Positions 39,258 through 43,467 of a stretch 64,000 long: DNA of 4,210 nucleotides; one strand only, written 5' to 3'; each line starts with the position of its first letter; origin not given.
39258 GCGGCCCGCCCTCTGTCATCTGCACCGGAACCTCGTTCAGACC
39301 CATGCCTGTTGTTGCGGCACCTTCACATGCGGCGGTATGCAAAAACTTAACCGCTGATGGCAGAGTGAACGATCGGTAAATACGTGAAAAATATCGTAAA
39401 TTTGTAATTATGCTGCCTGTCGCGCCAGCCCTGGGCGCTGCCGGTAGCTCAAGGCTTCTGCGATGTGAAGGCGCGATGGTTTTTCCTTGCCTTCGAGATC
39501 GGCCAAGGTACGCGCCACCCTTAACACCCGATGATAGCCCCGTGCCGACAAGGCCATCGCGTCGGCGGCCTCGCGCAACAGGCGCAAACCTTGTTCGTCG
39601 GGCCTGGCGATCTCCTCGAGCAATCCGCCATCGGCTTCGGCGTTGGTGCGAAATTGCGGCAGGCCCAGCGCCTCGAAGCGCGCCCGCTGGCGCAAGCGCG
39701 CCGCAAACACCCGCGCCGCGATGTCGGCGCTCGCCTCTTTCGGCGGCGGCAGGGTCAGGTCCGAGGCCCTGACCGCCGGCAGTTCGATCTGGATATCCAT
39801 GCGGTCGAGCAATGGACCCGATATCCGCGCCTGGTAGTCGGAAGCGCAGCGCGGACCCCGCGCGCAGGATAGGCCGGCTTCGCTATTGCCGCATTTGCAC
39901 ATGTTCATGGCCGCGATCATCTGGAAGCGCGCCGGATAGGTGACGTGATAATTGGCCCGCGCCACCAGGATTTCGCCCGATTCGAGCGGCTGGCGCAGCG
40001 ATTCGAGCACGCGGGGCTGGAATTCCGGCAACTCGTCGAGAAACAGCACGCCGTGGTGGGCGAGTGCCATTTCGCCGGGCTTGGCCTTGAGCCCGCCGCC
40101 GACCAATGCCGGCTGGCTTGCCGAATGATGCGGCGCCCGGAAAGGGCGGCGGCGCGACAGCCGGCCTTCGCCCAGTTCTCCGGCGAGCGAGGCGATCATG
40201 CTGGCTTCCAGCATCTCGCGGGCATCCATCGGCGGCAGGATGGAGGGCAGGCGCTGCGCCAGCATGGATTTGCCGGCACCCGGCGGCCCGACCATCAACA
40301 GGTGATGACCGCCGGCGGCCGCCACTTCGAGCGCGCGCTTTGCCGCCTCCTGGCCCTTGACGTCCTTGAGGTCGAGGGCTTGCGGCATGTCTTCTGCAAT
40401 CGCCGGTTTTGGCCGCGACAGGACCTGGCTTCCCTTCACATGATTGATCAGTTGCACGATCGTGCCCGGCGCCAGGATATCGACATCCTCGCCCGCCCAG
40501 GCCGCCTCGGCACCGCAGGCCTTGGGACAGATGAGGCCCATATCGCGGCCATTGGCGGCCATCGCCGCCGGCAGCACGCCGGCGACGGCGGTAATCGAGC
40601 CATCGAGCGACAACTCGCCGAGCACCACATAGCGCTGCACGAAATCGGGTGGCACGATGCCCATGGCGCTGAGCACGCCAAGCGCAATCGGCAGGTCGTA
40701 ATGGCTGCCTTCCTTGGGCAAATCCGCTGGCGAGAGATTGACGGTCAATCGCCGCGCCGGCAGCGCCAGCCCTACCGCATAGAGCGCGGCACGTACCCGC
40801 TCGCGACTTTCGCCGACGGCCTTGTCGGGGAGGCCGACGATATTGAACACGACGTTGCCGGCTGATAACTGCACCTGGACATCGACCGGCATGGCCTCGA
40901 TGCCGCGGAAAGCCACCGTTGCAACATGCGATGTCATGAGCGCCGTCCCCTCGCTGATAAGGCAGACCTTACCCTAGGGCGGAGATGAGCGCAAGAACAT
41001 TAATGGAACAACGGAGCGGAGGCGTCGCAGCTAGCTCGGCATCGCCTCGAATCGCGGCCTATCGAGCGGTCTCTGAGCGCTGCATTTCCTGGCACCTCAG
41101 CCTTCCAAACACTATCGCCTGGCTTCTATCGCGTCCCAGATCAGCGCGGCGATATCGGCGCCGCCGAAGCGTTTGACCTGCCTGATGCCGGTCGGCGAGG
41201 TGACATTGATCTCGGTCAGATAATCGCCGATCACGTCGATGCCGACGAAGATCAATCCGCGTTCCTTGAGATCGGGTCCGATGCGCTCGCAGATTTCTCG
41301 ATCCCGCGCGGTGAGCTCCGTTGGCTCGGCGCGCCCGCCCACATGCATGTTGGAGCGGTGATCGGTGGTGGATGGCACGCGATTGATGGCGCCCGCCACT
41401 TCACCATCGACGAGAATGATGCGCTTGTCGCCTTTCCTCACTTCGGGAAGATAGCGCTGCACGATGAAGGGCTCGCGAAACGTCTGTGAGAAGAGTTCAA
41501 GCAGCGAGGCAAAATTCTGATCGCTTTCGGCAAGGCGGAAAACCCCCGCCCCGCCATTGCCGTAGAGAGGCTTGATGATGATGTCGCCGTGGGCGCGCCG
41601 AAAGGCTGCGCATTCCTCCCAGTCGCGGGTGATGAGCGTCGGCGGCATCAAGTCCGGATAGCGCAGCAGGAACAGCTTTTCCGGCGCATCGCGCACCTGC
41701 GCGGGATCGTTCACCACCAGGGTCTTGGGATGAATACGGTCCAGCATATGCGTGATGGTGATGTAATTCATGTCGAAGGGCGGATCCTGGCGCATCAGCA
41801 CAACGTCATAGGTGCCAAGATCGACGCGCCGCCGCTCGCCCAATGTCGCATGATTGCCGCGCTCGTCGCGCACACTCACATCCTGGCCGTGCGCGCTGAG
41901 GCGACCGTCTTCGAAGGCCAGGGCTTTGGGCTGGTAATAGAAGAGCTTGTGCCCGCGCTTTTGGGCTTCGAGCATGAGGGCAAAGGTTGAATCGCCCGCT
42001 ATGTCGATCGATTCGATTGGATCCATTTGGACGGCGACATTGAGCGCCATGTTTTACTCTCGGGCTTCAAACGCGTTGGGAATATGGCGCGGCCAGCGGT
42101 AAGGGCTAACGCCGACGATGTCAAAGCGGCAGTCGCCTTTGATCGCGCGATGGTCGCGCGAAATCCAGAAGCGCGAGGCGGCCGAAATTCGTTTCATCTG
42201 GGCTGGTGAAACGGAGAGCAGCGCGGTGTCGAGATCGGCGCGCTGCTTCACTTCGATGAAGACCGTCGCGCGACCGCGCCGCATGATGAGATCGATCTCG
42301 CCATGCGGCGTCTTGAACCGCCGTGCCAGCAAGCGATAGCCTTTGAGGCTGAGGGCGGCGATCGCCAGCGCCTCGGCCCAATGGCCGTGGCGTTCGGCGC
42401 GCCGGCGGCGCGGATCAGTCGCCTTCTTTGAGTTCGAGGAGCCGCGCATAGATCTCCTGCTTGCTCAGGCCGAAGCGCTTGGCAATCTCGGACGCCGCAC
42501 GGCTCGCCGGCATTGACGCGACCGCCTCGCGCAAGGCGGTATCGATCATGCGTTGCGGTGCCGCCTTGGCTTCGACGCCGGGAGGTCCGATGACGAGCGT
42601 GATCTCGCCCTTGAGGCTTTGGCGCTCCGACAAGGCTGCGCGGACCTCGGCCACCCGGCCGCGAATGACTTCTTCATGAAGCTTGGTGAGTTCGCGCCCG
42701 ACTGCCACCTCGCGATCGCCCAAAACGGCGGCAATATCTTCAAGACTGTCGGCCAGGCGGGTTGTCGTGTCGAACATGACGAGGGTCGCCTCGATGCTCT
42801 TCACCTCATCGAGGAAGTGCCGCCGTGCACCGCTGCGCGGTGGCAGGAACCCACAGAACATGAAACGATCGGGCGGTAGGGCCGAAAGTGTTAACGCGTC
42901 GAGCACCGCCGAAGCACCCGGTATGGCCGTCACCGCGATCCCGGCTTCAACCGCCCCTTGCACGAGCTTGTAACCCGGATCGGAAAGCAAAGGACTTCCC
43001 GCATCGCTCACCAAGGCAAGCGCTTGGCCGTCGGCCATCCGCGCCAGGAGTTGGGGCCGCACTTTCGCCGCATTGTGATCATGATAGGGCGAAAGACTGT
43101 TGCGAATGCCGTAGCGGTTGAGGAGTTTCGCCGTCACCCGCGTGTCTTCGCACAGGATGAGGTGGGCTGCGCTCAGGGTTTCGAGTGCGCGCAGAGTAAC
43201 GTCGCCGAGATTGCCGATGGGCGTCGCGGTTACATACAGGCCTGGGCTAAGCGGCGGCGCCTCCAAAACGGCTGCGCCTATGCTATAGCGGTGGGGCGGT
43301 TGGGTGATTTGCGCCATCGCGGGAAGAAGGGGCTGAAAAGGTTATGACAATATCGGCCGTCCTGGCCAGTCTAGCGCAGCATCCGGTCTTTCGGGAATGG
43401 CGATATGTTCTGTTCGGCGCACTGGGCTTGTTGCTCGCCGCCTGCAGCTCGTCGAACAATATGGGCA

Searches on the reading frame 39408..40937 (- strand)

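Call 41: search_protein_families(library=ncbifam, max_evalue=1e-20, proteins=[window:39408-40937:-])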
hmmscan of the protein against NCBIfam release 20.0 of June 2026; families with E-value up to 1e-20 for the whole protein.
window:39408-40937:- (509 aa): 2 families
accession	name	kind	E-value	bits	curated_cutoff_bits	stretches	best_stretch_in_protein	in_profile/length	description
TIGR00368.1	TIGR00368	hypoth_equivalog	1.1e-151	505.8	362.4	1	8-499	4-499/499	YifB family Mg chelatase-like AAA ATPase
NF007365.0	PRK09862.1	equivalog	1.6e-118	396.4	530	1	3-500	4-493/506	YifB family Mg chelatase-like AAA ATPase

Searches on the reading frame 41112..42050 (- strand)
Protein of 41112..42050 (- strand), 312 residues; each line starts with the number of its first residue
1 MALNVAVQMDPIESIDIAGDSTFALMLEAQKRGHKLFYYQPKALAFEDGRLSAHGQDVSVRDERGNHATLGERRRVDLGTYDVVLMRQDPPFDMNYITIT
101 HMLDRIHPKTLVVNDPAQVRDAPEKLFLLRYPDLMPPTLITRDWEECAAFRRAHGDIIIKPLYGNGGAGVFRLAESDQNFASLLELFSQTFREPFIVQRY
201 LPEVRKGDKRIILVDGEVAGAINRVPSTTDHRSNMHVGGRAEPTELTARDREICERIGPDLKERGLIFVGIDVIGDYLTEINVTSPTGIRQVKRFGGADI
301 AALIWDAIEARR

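Call 5: find_encoding_contigs(protein=window:41112-42050:-, flank=10000, max_places=10)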
Protein window:41112-42050:- (312 aa): no gene with exactly this product is on record in the collection.

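Call 41: search_protein_families(library=ncbifam, max_evalue=1e-20, proteins=[window:41112-42050:-])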
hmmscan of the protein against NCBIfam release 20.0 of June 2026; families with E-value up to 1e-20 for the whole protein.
window:41112-42050:- (312 aa): 5 families
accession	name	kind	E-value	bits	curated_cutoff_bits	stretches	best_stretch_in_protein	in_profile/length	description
NF003573.0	PRK05246.1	equivalog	3.2e-137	456.5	272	1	3-311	2-312/316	glutathione synthase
TIGR01380.1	glut_syn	equivalog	1.9e-127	424.6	299.05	1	3-310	1-310/312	glutathione synthase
NF009110.0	PRK12458.1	subfamily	2.4e-63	214.2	408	1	4-309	2-328/349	glutathione synthetase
NF040720.1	MptN_Meth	equivalog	1.8e-22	79.8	350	1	75-305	50-287/291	tetrahydromethanopterin:alpha-L-glutamate ligase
TIGR00768.1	rimK_fam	subfamily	5.2e-21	75.2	143.4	1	77-308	44-276/276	RimK family alpha-L-glutamate ligase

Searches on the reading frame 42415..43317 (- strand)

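Call 41: search_protein_families(library=ncbifam, max_evalue=1e-20, proteins=[window:42415-43317:-])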
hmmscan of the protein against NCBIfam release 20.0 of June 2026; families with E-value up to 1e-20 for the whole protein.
window:42415-43317:- (300 aa): 2 families
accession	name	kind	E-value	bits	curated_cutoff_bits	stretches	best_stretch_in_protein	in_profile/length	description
TIGR00096.1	TIGR00096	equivalog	3e-69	233.5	167.9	1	27-294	2-272/275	16S rRNA (cytidine(1402)-2'-O)-methyltransferase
NF011570.0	PRK14994.1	equivalog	1.2e-63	215.1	502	1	26-297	13-285/287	16S rRNA (cytidine(1402)-2'-O)-methyltransferase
